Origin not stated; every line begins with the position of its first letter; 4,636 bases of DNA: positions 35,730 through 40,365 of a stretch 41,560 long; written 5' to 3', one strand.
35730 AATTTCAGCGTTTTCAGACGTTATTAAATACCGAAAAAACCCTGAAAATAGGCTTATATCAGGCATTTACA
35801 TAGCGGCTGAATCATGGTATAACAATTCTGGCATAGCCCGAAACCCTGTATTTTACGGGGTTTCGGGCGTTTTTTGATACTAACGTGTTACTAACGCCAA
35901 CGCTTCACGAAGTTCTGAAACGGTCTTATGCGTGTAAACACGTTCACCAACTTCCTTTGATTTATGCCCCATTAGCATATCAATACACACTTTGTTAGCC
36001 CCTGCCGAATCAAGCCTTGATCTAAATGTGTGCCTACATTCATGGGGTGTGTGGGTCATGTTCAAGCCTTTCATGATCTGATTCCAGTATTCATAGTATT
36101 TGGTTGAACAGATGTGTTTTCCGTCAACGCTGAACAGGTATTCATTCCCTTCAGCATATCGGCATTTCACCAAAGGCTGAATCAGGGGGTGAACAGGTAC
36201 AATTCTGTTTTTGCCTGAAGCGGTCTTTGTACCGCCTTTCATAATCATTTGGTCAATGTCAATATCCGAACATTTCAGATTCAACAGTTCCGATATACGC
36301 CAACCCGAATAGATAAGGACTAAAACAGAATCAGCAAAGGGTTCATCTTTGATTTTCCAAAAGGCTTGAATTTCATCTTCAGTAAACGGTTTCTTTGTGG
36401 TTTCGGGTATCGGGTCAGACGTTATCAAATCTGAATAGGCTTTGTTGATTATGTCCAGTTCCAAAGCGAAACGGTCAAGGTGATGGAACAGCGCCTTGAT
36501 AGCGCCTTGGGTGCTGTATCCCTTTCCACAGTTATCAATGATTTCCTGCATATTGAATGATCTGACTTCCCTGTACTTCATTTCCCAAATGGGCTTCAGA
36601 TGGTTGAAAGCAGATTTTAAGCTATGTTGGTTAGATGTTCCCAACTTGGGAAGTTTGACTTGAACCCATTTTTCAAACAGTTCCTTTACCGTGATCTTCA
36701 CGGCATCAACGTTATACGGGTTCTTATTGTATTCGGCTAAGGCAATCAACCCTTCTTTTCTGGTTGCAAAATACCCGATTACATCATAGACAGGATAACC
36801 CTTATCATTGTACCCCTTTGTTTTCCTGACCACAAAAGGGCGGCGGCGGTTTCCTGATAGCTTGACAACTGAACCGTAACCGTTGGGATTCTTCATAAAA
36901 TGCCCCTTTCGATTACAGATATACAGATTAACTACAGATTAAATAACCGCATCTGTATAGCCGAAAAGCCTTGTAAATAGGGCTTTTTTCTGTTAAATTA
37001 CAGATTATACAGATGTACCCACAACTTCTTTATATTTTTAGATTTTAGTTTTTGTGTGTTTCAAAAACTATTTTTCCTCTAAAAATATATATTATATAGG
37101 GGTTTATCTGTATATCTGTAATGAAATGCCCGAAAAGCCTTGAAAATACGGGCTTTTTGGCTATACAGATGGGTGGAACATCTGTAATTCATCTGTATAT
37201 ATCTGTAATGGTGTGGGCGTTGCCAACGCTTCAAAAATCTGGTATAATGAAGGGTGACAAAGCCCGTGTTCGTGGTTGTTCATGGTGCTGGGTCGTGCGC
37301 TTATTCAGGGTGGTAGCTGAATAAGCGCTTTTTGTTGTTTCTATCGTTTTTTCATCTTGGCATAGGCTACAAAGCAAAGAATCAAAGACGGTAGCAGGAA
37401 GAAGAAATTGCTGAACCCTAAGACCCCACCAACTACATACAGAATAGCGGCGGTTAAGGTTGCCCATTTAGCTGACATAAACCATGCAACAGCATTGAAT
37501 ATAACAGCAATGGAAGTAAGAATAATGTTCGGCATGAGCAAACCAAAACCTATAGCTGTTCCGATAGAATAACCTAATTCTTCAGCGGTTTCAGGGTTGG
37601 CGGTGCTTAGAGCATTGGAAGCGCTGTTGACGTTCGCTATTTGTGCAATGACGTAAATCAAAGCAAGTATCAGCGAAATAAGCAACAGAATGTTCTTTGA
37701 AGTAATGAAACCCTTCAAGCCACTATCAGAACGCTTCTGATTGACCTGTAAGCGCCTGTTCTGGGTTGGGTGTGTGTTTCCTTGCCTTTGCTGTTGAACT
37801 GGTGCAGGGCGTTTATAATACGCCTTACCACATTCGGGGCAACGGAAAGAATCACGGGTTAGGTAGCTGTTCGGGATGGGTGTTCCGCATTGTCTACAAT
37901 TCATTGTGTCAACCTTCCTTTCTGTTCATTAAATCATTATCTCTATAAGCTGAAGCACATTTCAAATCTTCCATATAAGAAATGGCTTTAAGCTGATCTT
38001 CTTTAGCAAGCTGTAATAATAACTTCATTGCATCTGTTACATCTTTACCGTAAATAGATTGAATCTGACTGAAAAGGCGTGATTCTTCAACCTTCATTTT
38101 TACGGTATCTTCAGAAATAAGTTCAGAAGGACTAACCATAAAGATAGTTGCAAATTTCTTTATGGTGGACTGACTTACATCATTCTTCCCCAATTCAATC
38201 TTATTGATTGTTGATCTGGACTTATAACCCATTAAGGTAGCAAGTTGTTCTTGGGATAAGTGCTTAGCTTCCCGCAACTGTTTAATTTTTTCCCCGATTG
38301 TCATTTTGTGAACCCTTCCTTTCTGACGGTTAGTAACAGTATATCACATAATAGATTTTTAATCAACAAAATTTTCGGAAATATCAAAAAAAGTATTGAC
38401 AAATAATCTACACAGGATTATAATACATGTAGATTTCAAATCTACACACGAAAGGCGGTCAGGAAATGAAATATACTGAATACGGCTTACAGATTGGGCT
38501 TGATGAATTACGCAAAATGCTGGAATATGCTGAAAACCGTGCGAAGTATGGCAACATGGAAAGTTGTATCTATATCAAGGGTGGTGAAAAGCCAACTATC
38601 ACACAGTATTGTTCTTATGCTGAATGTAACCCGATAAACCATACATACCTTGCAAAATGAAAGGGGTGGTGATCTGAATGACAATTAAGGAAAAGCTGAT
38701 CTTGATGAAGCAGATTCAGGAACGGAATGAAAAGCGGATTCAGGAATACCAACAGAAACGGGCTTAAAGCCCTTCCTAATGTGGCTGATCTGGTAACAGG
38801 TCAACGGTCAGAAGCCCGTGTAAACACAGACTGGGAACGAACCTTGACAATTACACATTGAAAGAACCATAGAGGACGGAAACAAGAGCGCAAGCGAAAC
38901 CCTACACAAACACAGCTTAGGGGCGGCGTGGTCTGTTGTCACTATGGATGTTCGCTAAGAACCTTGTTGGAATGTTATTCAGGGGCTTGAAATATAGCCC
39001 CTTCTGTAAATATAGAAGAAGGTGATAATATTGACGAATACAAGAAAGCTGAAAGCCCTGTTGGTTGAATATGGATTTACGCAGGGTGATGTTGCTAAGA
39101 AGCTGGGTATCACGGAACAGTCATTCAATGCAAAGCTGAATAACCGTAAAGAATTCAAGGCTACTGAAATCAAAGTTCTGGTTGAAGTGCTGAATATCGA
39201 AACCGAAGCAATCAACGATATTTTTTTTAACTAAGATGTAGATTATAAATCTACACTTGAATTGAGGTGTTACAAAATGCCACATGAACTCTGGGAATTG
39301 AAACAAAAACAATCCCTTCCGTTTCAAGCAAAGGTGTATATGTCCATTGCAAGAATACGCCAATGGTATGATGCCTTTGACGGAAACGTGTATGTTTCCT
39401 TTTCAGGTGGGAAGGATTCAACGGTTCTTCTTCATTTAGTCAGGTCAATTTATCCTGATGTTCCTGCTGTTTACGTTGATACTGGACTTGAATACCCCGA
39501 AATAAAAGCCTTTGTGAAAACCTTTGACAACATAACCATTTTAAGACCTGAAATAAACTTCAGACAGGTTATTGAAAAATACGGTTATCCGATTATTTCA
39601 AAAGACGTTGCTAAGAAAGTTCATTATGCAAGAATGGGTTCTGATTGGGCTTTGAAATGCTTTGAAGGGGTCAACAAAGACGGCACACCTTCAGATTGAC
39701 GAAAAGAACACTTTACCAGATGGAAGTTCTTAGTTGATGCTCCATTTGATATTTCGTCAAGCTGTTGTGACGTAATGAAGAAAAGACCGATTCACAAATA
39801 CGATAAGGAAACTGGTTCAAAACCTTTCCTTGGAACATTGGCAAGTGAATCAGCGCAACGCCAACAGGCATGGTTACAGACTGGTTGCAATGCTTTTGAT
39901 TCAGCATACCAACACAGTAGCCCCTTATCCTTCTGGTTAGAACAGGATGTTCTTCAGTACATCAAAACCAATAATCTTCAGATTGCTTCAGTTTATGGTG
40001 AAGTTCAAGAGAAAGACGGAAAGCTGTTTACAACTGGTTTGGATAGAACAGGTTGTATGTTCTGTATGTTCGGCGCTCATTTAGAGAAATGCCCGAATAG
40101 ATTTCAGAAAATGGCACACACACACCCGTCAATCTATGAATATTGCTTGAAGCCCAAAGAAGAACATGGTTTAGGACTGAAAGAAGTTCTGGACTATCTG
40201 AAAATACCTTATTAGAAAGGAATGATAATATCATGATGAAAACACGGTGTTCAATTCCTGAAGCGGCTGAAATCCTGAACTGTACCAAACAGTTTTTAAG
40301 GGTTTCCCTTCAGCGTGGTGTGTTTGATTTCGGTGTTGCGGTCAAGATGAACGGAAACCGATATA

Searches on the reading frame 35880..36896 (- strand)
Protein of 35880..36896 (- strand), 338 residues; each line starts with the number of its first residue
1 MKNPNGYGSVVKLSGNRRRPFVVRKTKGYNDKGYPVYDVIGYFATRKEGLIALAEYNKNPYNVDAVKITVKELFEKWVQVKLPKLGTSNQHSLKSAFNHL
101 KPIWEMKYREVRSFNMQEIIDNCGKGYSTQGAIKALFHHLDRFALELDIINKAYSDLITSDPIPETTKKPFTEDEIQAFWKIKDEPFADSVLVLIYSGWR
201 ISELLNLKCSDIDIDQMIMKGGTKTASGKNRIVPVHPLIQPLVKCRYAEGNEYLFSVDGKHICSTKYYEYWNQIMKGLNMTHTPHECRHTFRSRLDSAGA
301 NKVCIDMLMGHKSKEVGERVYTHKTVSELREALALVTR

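Call 10: search_protein_families(library=pfam, proteins=[window:35880-36896:-], max_evalue=0.01)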
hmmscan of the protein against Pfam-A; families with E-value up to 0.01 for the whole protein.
window:35880-36896:- (338 aa): 1 family
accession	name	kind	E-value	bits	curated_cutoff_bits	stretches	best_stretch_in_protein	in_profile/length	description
PF00589.27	Phage_integrase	-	2.8e-19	70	27.1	1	172-326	4-170/172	Phage integrase family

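Call 11: search_protein_families(library=phrogs, proteins=[window:35880-36896:-], max_evalue=0.001)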
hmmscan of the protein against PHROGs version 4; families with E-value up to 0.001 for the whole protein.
window:35880-36896:- (338 aa): 3 families
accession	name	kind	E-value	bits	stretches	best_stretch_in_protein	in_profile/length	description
phrog_1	-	integration and excision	1.3e-42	147.9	1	21-334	124-445/611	integrase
phrog_216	-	integration and excision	8.5e-26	91.7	1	140-336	25-236/301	integrase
phrog_7685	-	integration and excision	1.3e-06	29.2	1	230-332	128-231/240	integrase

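Call 17: find_related_loci(query=window:35880-36896:-, collection=viral_contigs, flank=6000)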
Query window:35880-36896:- (338 aa) in viral_contigs; peptide patterns used: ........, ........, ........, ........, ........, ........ (x = any residue, [..] = any of these).
220 stretches matched a pattern; 214 encode a relative of the query (tblastn E <= 1e-3); the best 80 are kept; 80 distinct loci.
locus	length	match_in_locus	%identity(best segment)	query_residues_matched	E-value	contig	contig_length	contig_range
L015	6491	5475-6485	68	1-337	4e-165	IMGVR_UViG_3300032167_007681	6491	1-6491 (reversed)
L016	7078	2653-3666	67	1-337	2e-157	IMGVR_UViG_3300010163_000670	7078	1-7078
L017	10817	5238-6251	64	1-337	3e-154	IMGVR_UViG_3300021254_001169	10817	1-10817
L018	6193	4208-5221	63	1-337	1e-154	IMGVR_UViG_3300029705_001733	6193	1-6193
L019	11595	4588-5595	63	1-336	1e-153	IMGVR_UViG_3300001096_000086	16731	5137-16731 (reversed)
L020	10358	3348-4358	62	1-337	7e-152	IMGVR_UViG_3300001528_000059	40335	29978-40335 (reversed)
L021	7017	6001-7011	61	1-337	4e-150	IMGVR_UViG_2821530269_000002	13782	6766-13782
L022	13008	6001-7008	60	1-336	7e-147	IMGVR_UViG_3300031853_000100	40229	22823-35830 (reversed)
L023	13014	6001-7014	60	1-338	4e-146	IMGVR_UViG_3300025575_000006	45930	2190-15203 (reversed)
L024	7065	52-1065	60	1-338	4e-146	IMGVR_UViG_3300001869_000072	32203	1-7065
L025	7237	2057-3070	60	1-338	3e-146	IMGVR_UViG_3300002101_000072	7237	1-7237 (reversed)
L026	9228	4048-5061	60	1-338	4e-146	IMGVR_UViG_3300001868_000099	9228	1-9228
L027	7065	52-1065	60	1-338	4e-146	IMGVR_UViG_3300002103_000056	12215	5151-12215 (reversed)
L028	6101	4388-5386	63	1-333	2e-146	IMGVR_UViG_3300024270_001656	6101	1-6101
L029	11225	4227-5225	63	1-333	1e-145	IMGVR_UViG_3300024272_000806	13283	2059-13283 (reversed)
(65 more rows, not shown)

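Call 20: find_related_loci(query=window:35880-36896:-, collection=genome_contigs, flank=10000)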
Query window:35880-36896:- (338 aa) in genome_contigs; peptide patterns used: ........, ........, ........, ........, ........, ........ (x = any residue, [..] = any of these).
164 stretches matched a pattern; 143 encode a relative of the query (tblastn E <= 1e-3); the best 80 are kept; 80 distinct loci.
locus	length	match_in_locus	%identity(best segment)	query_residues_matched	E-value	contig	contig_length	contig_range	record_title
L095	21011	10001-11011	65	1-337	6e-160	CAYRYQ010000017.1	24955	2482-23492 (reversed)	MAG TPA_asm: uncultured Eubacteriales bacterium isolate SRP216815_co1_42 genome assembly, contig: NODE_2249_length_24955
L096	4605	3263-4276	64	1-338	2e-156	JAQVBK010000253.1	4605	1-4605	MAG: Candidatus Cloacimonadota bacterium isolate STD2_63 NODE_84740_length_4605_cov_2.443278_Sandtown_D2, whole genome s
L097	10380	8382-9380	66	1-333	2e-152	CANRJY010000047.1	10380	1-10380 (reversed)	MAG: uncultured Clostridia bacterium isolate Lapin-022__bin21 genome assembly, contig: Lapin-022__NODE_6520_length_10380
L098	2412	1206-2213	60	1-336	3e-158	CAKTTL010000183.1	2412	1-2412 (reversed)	MAG: uncultured Clostridia bacterium isolate REFINED_METABAT215_TOP10_CONTIGS_1500_ASSEMBLY_K77_MERGED__Hadza_MoBio_hadz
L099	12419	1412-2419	60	1-336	3e-147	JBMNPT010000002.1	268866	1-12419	MAG: Eubacteriales bacterium isolate SBF912SR2HQ0024 scaffold_79_c1, whole genome shotgun sequence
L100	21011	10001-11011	64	1-337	1e-145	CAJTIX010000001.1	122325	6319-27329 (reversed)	MAG TPA_asm: uncultured Bacilli bacterium isolate MGBC103251 genome assembly, contig: MGBC103251.1, whole genome shotgun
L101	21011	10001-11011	62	1-336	3e-145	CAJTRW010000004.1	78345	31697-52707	MAG TPA_asm: uncultured Christensenella sp. isolate MGBC111253 genome assembly, contig: MGBC111253.4, whole genome shotg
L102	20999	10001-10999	61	1-333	4e-145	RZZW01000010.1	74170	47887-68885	MAG: Clostridia bacterium isolate INTA.CYC.012 contig-100_201, whole genome shotgun sequence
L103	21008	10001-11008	61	1-336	6e-145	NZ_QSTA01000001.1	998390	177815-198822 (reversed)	Eubacterium sp. OM08-24 OM08-24.Scaf1, whole genome shotgun sequence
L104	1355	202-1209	59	1-336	5e-158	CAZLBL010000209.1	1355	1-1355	MAG TPA_asm: uncultured Ruminococcus sp. isolate SRP350583_co2_360 genome assembly, contig: NODE_127905_length_1355_cov_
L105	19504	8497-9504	61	1-336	3e-144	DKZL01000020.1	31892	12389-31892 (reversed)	MAG TPA_asm: Ruminococcaceae bacterium UBA7075 UBA7075_contig_8363, whole genome shotgun sequence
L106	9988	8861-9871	63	1-337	7e-144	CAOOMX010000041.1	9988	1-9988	MAG TPA_asm: uncultured Bacilli bacterium isolate MGBC100325 genome assembly, contig: MGBC100325.41, whole genome shotgu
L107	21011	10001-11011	63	1-337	7e-144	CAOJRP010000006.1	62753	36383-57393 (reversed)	MAG TPA_asm: uncultured Erysipelotrichaceae bacterium isolate SRR17684615_bin.2_metawrap_v1.3_MAG genome assembly, conti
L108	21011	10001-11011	61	1-336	9e-144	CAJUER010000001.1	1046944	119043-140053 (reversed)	MAG TPA_asm: uncultured Christensenella sp. isolate MGBC128313 genome assembly, contig: MGBC128313.1, whole genome shotg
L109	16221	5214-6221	59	1-336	1e-143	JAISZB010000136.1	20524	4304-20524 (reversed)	MAG: Clostridiales bacterium isolate Nc350_bin65 k119_2055396, whole genome shotgun sequence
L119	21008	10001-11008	59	1-336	2e-140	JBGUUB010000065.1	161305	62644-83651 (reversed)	MAG: Acutalibacteraceae bacterium isolate fecal_MAG_56 fecal_MAG_56_contig_0065, whole genome shotgun sequence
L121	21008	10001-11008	60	1-336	1e-139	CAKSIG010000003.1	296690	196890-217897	MAG: uncultured Eubacteriales bacterium isolate REFINED_METABAT215_TOP10_CONTIGS_1500_ASSEMBLY_K77_MERGED__Hadza_MoBio_h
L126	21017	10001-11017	57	1-338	2e-136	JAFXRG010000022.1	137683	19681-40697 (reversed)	MAG: Clostridia bacterium isolate RGIG6673 Sheep_Rumen-1__c568343, whole genome shotgun sequence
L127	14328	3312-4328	56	1-338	2e-135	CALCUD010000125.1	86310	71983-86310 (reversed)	MAG TPA_asm: uncultured Clostridia bacterium isolate SRR6425796_bin.18_CONCOCT_v1.1_MAG genome assembly, contig: ERZ1767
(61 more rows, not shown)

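Call 24: search_protein_families(library=pfam, proteins=[L103:11286-14660:+, L103:15312-17576:-, L121:11377-12735:-, L121:14042-15334:+, L119:11786-13906:-, L119:14878-16281:+, L126:11092-12585:+, L126:13898-15343:+, L127:4350-5957:+, L127:6129-8489:+], max_evalue=0.0001)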
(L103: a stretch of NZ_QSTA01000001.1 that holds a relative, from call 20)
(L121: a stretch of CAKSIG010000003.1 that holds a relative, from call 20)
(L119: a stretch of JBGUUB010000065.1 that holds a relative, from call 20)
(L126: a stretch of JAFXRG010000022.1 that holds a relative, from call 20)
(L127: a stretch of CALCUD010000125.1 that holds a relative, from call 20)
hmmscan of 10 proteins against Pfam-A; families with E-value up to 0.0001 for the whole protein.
L103:11286-14660:+ (1124 aa): 3 families
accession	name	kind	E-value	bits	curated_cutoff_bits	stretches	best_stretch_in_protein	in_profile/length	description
PF00112.29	Peptidase_C1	-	5.4e-20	72.9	20.7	1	75-315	1-209/220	Papain family cysteine protease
PF13306.12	LRR_5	-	2.9e-19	69.7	27.7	1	881-992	11-120/127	BspA type Leucine rich repeat region (6 copies)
PF18560.7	Lectin_like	-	3.9e-14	53.6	27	1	334-481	5-156/156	Lectin like domain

L103:15312-17576:- (754 aa): 5 families
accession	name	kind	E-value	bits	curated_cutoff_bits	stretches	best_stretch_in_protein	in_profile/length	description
PF01138.27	RNase_PH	-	3.6e-54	183.1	25.5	2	38-169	2-130/130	3' exoribonuclease family, domain 1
PF03725.20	RNase_PH_C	-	6.9e-20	71.2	20.8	2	172-236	1-67/67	3' exoribonuclease family, domain 2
PF00575.29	S1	-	5.5e-18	65.6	22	1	647-718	2-74/74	S1 RNA binding domain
PF00013.35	KH_1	-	1.4e-12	47.6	21.5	1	583-641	4-65/66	KH domain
PF03726.19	PNPase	-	1.6e-12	48.1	24.6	1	268-343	3-80/81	Polyribonucleotide nucleotidyltransferase, RNA binding domain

L121:11377-12735:- (452 aa): 3 families
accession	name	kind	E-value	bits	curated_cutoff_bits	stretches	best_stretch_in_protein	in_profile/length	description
PF13641.12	Glyco_tranf_2_3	-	4.4e-18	66.6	27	1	51-277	2-230/230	Glycosyltransferase like family 2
PF00535.33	Glycos_transf_2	-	1.4e-14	54.8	23.3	1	54-224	2-166/168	Glycosyl transferase family 2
PF13632.12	Glyco_trans_2_3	-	2.3e-13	50.9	27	1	143-365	5-195/198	Glycosyl transferase family group 2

L121:14042-15334:+ (430 aa): 1 family
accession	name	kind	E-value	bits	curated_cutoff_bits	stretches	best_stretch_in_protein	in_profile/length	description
PF00709.27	Adenylsucc_synt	-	1.3e-160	535.2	27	1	9-427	1-416/416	Adenylosuccinate synthetase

L119:11786-13906:- (706 aa): 7 families
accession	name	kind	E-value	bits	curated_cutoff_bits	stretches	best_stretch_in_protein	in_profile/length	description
PF03764.24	EFG_IV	-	3e-44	150.1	24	1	493-610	1-120/121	Elongation factor G, domain IV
PF00009.33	GTP_EFTU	-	2.4e-27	96.2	26.5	1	38-302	3-187/188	Elongation factor Tu GTP binding domain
PF14492.12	EFG_III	-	3.7e-27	94.6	27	1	418-492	1-75/75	Elongation Factor G, domain III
PF00679.30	EFG_C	-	1.2e-26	93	27.9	1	613-700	1-88/89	Elongation factor G C-terminus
PF22042.2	EF-G_D2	-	1.8e-13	50.9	27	1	328-407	5-83/84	Elongation factor G domain 2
PF03144.31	GTP_EFTU_D2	-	1.6e-07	32.1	30.3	1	339-405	1-72/73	Elongation factor Tu domain 2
PF16658.11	RF3_C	-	8.1e-05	22.9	40.1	0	425-506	13-94/132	Class II release factor RF3, C-terminal domain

L119:14878-16281:+ (467 aa): 2 families
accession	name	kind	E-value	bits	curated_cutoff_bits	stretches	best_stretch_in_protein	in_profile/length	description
PF04055.27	Radical_SAM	-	6e-31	108.3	29.5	1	183-353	2-165/166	Radical SAM superfamily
PF00919.26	UPF0004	-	7.8e-27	93.6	27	1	34-135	1-98/98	Uncharacterized protein family UPF0004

L126:11092-12585:+ (497 aa): 1 family
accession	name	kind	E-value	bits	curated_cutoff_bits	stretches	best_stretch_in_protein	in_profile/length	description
PF01554.23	MatE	-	2.7e-54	183.6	24.9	2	58-225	1-161/161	MatE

L126:13898-15343:+ (481 aa): 0 families

L127:4350-5957:+ (535 aa): 3 families
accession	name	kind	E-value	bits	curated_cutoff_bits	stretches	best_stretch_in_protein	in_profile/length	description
PF00270.35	DEAD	-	4.6e-51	173.3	26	1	89-260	1-166/167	DEAD/DEAH box helicase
PF00271.37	Helicase_C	-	1.1e-34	119.4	23.5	1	296-404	2-110/110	Helicase conserved C-terminal domain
PF04851.21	ResIII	-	4.5e-07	30.4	22.5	1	109-254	30-162/164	Type III restriction enzyme, res subunit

L127:6129-8489:+ (786 aa): 0 families

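Call 76: find_encoding_contigs(protein=window:35880-36896:-, flank=10000, max_places=10)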
Protein window:35880-36896:- (338 aa): no gene with exactly this product is on record in the collection.

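Call 100: search_protein_families(library=ncbifam, proteins=[window:35880-36896:-], max_evalue=0.001)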
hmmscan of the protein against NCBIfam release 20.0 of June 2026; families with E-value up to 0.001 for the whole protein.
window:35880-36896:- (338 aa): 9 families
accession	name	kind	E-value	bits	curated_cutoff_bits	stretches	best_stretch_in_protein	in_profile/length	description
NF040815.2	recomb_XerA_Arch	equivalog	7.9e-20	71.5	220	1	123-332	51-262/263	site-specific tyrosine recombinase/integron integrase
TIGR02224.1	recomb_XerC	equivalog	3.5e-14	52.9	335.15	1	101-331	39-284/295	tyrosine recombinase XerC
TIGR02225.1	recomb_XerD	equivalog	1.4e-13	50.9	329.6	1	113-333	43-283/290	site-specific tyrosine recombinase XerD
NF001399.0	PRK00283.1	subfamily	1.1e-10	41.3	279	1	132-333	75-292/300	tyrosine recombinase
NF003462.0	PRK05084.1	equivalog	3.7e-10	39.1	267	1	193-334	203-354/360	tyrosine recombinase XerS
TIGR02249.1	integrase_gron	subfamily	7.9e-08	32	265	0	171-242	102-173/315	integron integrase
NF040693.1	recomb_GmtY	equivalog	1.7e-07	30.8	340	1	282-333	391-441/441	gamma-mobile-trio recombinase GmtY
NF002331.0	PRK01287.1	subfamily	6.7e-05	22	371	1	192-331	168-319/365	site-specific tyrosine recombinase XerC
NF002685.0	PRK02436.1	equivalog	0.00057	19.8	178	0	162-313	88-236/245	site-specific tyrosine recombinase XerD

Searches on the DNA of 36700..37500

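Call 64: search_rna_families(source=window, start=36700, end=37500, threshold=evalue, max_evalue=1)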
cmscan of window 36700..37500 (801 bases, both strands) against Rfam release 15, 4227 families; matches with E-value up to 1: 1.
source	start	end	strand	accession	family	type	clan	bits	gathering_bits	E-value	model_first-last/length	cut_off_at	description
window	36950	37171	-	RF04128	MIR8562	Gene; miRNA;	-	24.4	211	0.035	1-242/242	no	MIR8562 microRNA precursor family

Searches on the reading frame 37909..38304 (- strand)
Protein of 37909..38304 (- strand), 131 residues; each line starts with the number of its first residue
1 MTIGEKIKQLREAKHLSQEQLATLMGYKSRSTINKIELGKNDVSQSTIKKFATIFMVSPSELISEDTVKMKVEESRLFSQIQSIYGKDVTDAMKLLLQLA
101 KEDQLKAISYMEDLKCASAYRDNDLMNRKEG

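Call 10: search_protein_families(library=pfam, proteins=[window:37909-38304:-], max_evalue=0.01)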
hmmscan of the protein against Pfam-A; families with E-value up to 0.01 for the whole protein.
window:37909-38304:- (131 aa): 4 families
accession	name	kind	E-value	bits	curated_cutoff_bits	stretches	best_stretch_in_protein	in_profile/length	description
PF01381.28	HTH_3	-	4.9e-15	55.7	23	1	7-62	1-55/55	Helix-turn-helix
PF13560.12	HTH_31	-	8e-11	42.5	27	1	3-61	2-60/64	Helix-turn-helix domain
PF12844.13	HTH_19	-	3.5e-08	33.7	30.2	1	4-64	1-60/64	Helix-turn-helix domain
PF13443.12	HTH_26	-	4.6e-05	24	22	1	6-63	1-58/63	Cro/C1-type HTH DNA-binding domain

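Call 11: search_protein_families(library=phrogs, proteins=[window:37909-38304:-], max_evalue=0.001)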
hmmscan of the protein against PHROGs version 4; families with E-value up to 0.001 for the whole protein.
window:37909-38304:- (131 aa): 17 families
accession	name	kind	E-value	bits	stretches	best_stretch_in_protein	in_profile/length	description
phrog_8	-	transcription regulation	1.8e-15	58.3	1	1-84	75-150/346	transcriptional regulator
phrog_2967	-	transcription regulation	1.7e-14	54.9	1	2-104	10-95/225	transcriptional regulator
phrog_3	-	transcription regulation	6e-14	53.6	1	1-76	87-161/430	transcriptional repressor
phrog_5823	-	transcription regulation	7.8e-13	49.3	1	1-79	5-86/404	transcriptional regulator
phrog_4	-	transcription regulation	9.7e-11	42.3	1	1-82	135-205/400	transcriptional repressor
phrog_1373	-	transcription regulation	4e-09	37.7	1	3-72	64-132/166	transcriptional regulator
phrog_2439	-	transcription regulation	6.5e-09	36.1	1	2-69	7-73/367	transcriptional regulator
phrog_147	-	transcription regulation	6.7e-06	27.4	1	1-52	3-54/100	transcriptional regulator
phrog_1994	-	DNA, RNA and nucleotide metabolism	2.7e-05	25.2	1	5-69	2-64/170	DNA binding protein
phrog_34341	-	transcription regulation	3.3e-05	25.1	1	4-43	73-111/122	transcriptional regulator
phrog_2328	-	transcription regulation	3.3e-05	24.7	1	2-65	15-77/128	transcriptional repressor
phrog_7241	-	transcription regulation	0.00011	23.2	1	6-63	65-121/122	transcriptional regulator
phrog_2104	-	unknown function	0.00015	22.9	1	5-42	42-78/103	-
phrog_14076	-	transcription regulation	0.00017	23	1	5-48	16-61/86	transcriptional regulator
phrog_3557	-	transcription regulation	0.00017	22.8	1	4-97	15-103/142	transcriptional regulator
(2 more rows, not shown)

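Call 79: find_encoding_contigs(protein=window:37909-38304:-, flank=10000, max_places=8)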
Protein window:37909-38304:- (131 aa): no gene with exactly this product is on record in the collection.

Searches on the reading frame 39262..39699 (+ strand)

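Call 10: search_protein_families(library=pfam, proteins=[window:39262-39699:+], max_evalue=0.01)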
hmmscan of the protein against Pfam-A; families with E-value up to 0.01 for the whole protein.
window:39262-39699:+ (145 aa): 2 families
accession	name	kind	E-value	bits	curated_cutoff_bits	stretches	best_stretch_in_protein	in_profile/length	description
PF01507.26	PAPS_reduct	-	8.3e-12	45.9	22.5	1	43-108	2-72/175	Phosphoadenosine phosphosulfate reductase domain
PF01171.26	ATP_bind_3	-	0.0024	18.1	27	0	43-73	2-36/182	PP-loop family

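Call 11: search_protein_families(library=phrogs, proteins=[window:39262-39699:+], max_evalue=0.001)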
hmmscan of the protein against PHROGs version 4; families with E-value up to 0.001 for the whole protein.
window:39262-39699:+ (145 aa): 4 families
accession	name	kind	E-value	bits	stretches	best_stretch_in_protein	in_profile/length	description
phrog_424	-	moron, auxiliary metabolic gene and host takeover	5.2e-24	86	1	12-144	131-243/460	phosphoadenosine phosphosulfate reductase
phrog_2302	-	moron, auxiliary metabolic gene and host takeover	3e-10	40.6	1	31-90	19-83/381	phosphoadenosine phosphosulfate reductase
phrog_15238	-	unknown function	2.3e-08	35.2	1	44-109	15-87/215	-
phrog_1550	-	moron, auxiliary metabolic gene and host takeover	0.00021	21.2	1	41-75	146-180/418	QueC-like queuosine biosynthesis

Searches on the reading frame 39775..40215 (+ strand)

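Call 10: search_protein_families(library=pfam, proteins=[window:39775-40215:+], max_evalue=0.01)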
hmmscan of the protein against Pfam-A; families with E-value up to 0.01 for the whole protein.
window:39775-40215:+ (146 aa): 1 family
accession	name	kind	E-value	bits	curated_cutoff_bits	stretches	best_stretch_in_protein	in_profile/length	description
PF01507.26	PAPS_reduct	-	1e-05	26.1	22.5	1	1-97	87-172/175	Phosphoadenosine phosphosulfate reductase domain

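Call 11: search_protein_families(library=phrogs, proteins=[window:39775-40215:+], max_evalue=0.001)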
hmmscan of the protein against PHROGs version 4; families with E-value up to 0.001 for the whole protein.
window:39775-40215:+ (146 aa): 2 families
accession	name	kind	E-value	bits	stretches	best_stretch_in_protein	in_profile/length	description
phrog_424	-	moron, auxiliary metabolic gene and host takeover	3.5e-22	80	1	1-130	253-367/460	phosphoadenosine phosphosulfate reductase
phrog_2302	-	moron, auxiliary metabolic gene and host takeover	0.00017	21.6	1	20-80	167-230/381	phosphoadenosine phosphosulfate reductase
